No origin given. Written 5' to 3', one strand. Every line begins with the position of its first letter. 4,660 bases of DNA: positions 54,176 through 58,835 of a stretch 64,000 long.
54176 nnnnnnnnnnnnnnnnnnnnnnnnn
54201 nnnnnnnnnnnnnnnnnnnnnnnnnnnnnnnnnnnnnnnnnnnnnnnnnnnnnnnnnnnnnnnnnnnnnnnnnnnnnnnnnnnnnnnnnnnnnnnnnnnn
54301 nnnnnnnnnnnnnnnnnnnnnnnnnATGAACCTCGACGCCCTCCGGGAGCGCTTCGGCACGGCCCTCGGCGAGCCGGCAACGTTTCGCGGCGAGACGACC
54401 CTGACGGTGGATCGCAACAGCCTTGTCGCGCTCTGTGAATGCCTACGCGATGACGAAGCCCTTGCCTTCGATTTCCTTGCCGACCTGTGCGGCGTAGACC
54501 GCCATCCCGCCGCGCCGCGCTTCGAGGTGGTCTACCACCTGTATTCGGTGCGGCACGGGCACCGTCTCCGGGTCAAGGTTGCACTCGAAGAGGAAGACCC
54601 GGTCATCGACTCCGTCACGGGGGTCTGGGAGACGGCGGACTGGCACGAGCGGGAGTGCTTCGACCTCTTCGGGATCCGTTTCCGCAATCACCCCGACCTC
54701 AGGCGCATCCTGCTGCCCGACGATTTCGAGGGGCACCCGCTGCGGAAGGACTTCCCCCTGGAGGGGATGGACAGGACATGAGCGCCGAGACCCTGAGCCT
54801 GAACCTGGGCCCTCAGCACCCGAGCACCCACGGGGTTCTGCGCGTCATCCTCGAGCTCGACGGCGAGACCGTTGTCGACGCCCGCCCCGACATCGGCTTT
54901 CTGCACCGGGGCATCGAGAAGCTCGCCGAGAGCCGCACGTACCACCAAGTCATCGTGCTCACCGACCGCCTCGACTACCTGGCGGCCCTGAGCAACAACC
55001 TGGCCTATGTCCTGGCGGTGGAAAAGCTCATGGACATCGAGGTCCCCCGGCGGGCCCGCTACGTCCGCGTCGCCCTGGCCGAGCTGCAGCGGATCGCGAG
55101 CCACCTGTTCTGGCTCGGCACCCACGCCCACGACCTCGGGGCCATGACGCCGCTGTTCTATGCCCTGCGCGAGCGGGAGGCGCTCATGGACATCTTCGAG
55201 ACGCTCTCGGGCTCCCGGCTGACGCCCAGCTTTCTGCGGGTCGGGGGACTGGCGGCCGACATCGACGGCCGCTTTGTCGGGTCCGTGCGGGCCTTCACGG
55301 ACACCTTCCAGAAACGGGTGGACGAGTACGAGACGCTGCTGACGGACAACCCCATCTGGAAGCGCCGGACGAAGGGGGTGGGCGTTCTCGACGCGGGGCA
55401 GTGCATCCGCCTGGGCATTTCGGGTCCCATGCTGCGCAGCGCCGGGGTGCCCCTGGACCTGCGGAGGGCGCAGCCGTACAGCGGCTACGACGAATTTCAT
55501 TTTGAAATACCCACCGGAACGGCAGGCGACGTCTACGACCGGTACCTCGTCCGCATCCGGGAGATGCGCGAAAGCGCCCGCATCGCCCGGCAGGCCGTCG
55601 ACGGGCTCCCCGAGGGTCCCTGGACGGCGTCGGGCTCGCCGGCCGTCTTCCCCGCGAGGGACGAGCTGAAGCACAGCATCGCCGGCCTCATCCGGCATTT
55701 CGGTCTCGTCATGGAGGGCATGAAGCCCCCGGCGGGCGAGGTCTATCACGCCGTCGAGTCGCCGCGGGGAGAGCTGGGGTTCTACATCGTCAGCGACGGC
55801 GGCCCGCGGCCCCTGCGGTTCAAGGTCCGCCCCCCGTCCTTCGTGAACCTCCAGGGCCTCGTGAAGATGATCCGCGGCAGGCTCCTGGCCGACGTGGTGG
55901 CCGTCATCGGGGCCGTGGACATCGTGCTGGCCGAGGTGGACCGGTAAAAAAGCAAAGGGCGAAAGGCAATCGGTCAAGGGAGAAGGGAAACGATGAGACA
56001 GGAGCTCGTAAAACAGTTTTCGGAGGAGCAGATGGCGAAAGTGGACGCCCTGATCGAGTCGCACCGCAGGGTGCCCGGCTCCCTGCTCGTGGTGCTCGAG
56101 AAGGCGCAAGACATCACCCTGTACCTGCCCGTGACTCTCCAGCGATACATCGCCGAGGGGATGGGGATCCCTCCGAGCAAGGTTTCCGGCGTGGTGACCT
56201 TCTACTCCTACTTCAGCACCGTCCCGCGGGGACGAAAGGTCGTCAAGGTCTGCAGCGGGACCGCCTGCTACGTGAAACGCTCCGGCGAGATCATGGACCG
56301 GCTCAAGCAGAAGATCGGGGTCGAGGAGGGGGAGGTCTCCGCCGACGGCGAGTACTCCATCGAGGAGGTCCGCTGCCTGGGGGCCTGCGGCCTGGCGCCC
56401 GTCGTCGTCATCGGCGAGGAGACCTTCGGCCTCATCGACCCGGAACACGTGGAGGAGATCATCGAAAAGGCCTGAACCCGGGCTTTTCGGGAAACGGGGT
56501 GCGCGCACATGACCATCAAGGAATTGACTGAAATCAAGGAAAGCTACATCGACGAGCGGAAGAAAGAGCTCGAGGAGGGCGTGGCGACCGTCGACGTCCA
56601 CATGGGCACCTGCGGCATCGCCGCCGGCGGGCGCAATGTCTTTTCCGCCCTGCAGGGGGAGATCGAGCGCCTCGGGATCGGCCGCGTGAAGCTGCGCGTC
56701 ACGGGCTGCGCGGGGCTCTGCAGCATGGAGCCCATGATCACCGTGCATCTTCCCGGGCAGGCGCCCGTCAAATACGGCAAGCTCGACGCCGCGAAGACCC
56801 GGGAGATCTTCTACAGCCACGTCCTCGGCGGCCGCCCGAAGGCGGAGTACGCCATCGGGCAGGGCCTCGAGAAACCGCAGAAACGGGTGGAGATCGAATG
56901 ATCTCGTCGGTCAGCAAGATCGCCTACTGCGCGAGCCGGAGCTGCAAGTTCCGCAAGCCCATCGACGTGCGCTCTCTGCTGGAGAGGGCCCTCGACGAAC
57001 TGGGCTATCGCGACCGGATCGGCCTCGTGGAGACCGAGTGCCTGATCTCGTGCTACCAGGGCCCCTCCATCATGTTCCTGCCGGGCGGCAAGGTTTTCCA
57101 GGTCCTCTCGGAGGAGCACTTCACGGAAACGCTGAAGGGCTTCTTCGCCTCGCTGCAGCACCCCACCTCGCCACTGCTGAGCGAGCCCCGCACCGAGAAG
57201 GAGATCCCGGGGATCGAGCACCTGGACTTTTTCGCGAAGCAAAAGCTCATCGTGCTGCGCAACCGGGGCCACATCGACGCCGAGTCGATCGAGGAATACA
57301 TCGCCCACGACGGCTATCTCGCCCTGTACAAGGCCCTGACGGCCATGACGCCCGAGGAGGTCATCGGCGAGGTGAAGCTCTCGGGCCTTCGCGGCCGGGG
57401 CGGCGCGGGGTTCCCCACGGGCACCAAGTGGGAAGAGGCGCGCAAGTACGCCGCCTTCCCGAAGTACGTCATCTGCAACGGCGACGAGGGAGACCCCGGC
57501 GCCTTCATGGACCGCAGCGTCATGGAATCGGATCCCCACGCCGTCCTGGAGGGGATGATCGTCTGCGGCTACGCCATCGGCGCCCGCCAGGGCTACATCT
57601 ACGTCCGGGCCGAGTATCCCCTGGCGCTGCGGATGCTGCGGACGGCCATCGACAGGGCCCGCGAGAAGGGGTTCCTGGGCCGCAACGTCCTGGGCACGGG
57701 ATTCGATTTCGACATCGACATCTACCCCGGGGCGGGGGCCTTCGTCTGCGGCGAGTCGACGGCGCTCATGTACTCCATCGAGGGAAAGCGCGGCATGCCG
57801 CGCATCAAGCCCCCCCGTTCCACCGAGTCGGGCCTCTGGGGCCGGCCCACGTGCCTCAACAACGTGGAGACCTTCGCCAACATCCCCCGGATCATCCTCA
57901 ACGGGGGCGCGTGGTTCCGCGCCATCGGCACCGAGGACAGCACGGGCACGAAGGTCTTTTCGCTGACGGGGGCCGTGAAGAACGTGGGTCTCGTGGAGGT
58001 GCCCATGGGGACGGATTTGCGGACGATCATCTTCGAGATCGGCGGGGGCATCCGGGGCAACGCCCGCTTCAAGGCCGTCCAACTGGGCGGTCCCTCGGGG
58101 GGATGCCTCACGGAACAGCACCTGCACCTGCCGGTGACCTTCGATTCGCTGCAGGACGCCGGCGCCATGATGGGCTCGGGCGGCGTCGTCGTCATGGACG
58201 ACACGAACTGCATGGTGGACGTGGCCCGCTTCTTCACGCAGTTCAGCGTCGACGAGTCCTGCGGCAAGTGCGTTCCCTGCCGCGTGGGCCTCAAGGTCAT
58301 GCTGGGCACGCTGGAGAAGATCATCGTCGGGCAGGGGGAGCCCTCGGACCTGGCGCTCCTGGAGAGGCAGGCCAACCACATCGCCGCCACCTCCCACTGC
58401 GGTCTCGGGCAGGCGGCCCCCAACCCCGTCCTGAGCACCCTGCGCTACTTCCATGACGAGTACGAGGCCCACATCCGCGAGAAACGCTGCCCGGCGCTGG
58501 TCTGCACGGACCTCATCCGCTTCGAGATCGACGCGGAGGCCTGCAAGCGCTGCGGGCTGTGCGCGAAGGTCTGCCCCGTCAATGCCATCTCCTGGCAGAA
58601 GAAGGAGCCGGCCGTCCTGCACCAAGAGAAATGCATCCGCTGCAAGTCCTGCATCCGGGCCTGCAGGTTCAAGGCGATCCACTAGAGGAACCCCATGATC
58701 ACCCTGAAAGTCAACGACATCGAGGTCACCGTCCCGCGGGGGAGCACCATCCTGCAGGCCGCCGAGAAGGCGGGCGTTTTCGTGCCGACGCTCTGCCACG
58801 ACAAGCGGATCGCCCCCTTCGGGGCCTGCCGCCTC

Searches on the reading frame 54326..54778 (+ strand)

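Call 50: search_protein_families(library=ncbifam, proteins=[window:54326-54778:+], max_evalue=0.01)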
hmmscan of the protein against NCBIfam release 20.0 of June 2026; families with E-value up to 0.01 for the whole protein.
window:54326-54778:+ (151 aa): 17 families
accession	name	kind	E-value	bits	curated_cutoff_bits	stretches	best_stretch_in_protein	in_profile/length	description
TIGR01961.1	NuoC_fam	subfamily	9.3e-47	158.5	122.45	1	27-146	4-121/122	NADH (or F420H2) dehydrogenase, subunit C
NF005856.0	PRK07785.1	equivalog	5.1e-46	157.5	224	1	9-148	87-227/246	NADH-quinone oxidoreductase subunit C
NF004733.0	PRK06074.1-5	equivalog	9.6e-44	149.5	225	1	8-148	15-154/203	NADH-quinone oxidoreductase subunit C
NF004730.0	PRK06074.1-1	equivalog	5.2e-42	144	193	1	5-148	11-161/200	NADH-quinone oxidoreductase subunit C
NF005832.0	PRK07735.1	equivalog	2e-39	136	431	1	25-143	308-423/430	NADH-quinone oxidoreductase subunit C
NF004732.0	PRK06074.1-4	equivalog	1.3e-34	120.1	376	2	64-147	115-199/250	NADH-quinone oxidoreductase subunit C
NF008728.0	PRK11742.1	equivalog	3.7e-32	111.5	840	1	4-145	26-174/598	NADH-quinone oxidoreductase subunit C/D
NF009808.0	PRK13292.1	equivalog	3.9e-32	111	1156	1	5-145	230-375/791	NADH-quinone oxidoreductase subunit B/C/D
NF006304.0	PRK08491.1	equivalog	6.4e-32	111.2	228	1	23-148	58-179/263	NADH-quinone oxidoreductase subunit C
NF004737.0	PRK06074.2-4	equivalog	1.5e-31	109.4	144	1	22-146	12-127/150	NADH-quinone oxidoreductase subunit C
NF009141.0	PRK12494.1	equivalog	6.9e-30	104.2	175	1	24-143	44-163/175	NAD(P)H-quinone oxidoreductase subunit J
NF004731.0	PRK06074.1-3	equivalog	1.5e-29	103.3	303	1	16-148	19-150/207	NADH-quinone oxidoreductase subunit C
NF004735.0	PRK06074.2-2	equivalog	3.4e-29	101.8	176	1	4-143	8-146/158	NADH-quinone oxidoreductase subunit C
NF040611.1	F420_dehyd_FpoC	exception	1.4e-28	99.8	220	1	25-143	30-146/158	F420H2 dehydrogenase subunit FpoC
NF004734.0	PRK06074.2-1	equivalog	2.4e-20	73.2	169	1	25-145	29-151/164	NADH-quinone oxidoreductase subunit C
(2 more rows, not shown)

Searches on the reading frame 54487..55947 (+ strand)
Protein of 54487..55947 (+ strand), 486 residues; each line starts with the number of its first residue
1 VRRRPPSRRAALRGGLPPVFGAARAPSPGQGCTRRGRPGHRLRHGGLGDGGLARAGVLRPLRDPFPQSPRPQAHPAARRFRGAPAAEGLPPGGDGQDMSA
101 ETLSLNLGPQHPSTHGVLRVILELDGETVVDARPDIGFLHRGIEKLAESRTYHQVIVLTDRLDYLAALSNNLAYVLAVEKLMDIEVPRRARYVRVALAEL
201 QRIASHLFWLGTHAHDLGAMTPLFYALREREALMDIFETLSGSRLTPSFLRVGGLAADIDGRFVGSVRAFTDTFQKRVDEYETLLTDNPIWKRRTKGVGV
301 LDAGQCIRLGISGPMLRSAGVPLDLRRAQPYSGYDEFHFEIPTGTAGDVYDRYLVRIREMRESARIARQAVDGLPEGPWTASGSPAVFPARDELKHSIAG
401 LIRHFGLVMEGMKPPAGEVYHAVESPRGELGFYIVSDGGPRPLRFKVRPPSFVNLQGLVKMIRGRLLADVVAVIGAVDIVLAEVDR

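Call 3: search_protein_families(library=pfam, proteins=[window:54487-55947:+])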
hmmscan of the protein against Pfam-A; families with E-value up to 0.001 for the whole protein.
window:54487-55947:+ (486 aa): 2 families
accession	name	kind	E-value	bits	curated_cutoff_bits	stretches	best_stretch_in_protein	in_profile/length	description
PF00346.24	Complex1_49kDa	-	4.8e-111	370.6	24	1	216-486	1-271/271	Respiratory-chain NADH dehydrogenase, 49 Kd subunit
PF00374.24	NiFeSe_Hases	-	0.00032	20.2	25.8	1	141-209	1-69/508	Nickel-dependent hydrogenase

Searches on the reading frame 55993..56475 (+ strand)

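Call 3: search_protein_families(library=pfam, proteins=[window:55993-56475:+])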
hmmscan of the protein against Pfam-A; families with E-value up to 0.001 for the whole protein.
window:55993-56475:+ (160 aa): 1 family
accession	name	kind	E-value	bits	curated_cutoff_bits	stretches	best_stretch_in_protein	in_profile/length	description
PF01257.25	2Fe-2S_thioredx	-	4.5e-45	153.5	24.8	1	18-159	2-143/145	Thioredoxin-like [2Fe-2S] ferredoxin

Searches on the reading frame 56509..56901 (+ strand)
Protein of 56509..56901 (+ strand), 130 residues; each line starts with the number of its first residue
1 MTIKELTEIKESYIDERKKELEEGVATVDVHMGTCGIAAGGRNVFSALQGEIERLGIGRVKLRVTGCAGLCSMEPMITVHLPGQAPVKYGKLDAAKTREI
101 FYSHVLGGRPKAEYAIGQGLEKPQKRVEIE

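Call 3: search_protein_families(library=pfam, proteins=[window:56509-56901:+])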
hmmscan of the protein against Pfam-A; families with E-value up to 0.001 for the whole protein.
window:56509-56901:+ (130 aa): 0 families

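Call 50: search_protein_families(library=ncbifam, proteins=[window:56509-56898:+], max_evalue=0.01)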
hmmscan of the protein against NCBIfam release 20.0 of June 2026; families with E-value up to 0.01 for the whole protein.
window:56509-56898:+ (130 aa): 3 families
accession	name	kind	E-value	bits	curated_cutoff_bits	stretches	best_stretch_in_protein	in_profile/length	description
NF041613.1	fdxn_Azotob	equivalog_domain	4.8e-05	23.6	195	1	33-113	22-99/107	2Fe-2S ferredoxin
NF041612.1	fdxn_Clost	equivalog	6.2e-05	23.5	150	1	43-109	31-95/102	2Fe-2S ferredoxin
TIGR04349.1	rSAM_QueE_gams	hypoth_equivalog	0.0018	18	300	1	43-113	5-75/210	7-carboxy-7-deazaguanine synthase QueE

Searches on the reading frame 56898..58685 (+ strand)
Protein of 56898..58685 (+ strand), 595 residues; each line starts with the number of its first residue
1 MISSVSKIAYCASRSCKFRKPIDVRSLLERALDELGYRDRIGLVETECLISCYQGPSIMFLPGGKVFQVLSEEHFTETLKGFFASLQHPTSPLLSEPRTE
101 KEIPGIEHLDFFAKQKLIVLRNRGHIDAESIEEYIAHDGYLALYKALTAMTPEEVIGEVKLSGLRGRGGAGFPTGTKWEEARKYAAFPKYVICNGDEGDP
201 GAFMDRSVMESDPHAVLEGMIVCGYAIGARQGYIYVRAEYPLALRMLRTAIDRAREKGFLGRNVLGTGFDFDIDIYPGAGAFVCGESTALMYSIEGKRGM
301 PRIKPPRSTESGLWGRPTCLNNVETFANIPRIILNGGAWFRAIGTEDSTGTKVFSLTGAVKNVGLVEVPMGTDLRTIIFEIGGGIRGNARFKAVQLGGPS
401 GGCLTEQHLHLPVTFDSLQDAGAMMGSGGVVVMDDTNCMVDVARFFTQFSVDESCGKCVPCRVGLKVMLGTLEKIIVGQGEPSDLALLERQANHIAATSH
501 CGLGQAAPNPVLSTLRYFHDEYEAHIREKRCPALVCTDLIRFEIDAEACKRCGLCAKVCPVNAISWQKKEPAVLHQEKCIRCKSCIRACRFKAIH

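Call 3: search_protein_families(library=pfam, proteins=[window:56898-58685:+])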
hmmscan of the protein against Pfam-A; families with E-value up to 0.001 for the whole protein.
window:56898-58685:+ (595 aa): 11 families
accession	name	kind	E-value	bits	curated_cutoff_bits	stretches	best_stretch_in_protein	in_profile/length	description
PF01512.22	Complex1_51K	-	6e-49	166.2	31.2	1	159-331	1-150/150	Nuo51 FMN-binding domain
PF10589.14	NADH_4Fe-4S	-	1.3e-30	105.5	23.5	1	441-525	1-85/85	NADH-ubiquinone oxidoreductase-F iron-sulfur binding region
PF00037.32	Fer4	-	1.8e-13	50.1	21.1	2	543-565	2-24/24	4Fe-4S binding domain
PF12838.12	Fer4_7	-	9.4e-08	32.9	27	1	549-593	2-52/52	4Fe-4S dicluster domain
PF13237.11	Fer4_10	-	1.2e-07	32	25.5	1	543-589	3-52/53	4Fe-4S dicluster domain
PF12797.12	Fer4_2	-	4.2e-07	29.9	24.5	1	542-561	3-22/22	4Fe-4S binding domain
PF13187.11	Fer4_9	-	1.9e-06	28.2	27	1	548-593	1-51/52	4Fe-4S dicluster domain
PF12837.12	Fer4_6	-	2.5e-06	27.6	25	1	542-564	2-24/24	4Fe-4S binding domain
PF10531.15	SLBB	-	0.00015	22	27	1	354-402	2-53/55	SLBB domain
PF22461.2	SLBB_2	-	0.00023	21.6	27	1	353-413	2-59/79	SLBB domain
PF12800.12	Fer4_4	-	0.00039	21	24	0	577-591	2-16/17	4Fe-4S binding domain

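Call 50: search_protein_families(library=ncbifam, proteins=[window:56898-58682:+], max_evalue=0.01)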
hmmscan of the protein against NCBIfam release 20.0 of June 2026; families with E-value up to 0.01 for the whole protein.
window:56898-58682:+ (595 aa): 58 families (the best 25 are shown)
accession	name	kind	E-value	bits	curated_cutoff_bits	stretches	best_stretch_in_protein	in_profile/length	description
TIGR01959.1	nuoF_fam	equivalog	2.3e-145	484.1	558.65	1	127-526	10-410/410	NADH-quinone oxidoreductase subunit NuoF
NF008436.0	PRK11278.1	equivalog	9e-118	394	749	1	120-530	16-430/448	NADH-quinone oxidoreductase subunit NuoF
NF010120.0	PRK13596.1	equivalog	4.6e-109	364.8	389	1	141-530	29-421/433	NADH-quinone oxidoreductase subunit NuoF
NF003454.1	PRK05035.1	equivalog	3.3e-12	45.7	345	1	145-255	116-223/556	electron transport complex subunit RsxC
TIGR01945.1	rnfC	subfamily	8.7e-12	44.3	245.95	1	144-252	113-219/435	RnfABCDGE type electron transport complex subunit C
TIGR04481.1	PR_assoc_PrdC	equivalog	1e-10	41.1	490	1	153-406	74-290/425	proline reductase-associated electron transfer protein PrdC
NF058577.1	FdxA_fam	equivalog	1.8e-10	40.8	65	2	547-593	7-52/52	4Fe-4S ferredoxin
NF038196.1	ferrodoxin_EFR1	subfamily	5.2e-10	39.8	75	1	541-594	179-229/242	EFR1 family ferrodoxin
NF043039.1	HgcAB_like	equivalog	9.4e-09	35.3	285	1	538-594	291-349/350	HgcAB-like fusion protein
NF040864.1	HgcB_ferredoxin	equivalog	5.9e-08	32.4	99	1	539-594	6-61/93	mercury methylation ferredoxin HgcB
NF007382.0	PRK09898.1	equivalog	2.3e-07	30.6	213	1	542-591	116-168/208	ferredoxin-like protein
NF040770.1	hetero_SS_HdrA2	exception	6e-07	27.9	1100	1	537-594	567-623/777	CoB-CoM heterodisulfide reductase HdrA2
NF045874.1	Vhu_polyferre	exception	1.1e-06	27.7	600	1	546-594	127-174/381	F420-non-reducing hydrogenase associated-polyferredoxin VhuB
TIGR03224.1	benzo_boxA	equivalog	2e-06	27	459.2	1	543-594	6-56/411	benzoyl-CoA 2,3-epoxidase subunit BoxA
TIGR03294.1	FrhG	equivalog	3.2e-06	27.1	245.5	1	536-590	163-216/228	coenzyme F420 hydrogenase subunit gamma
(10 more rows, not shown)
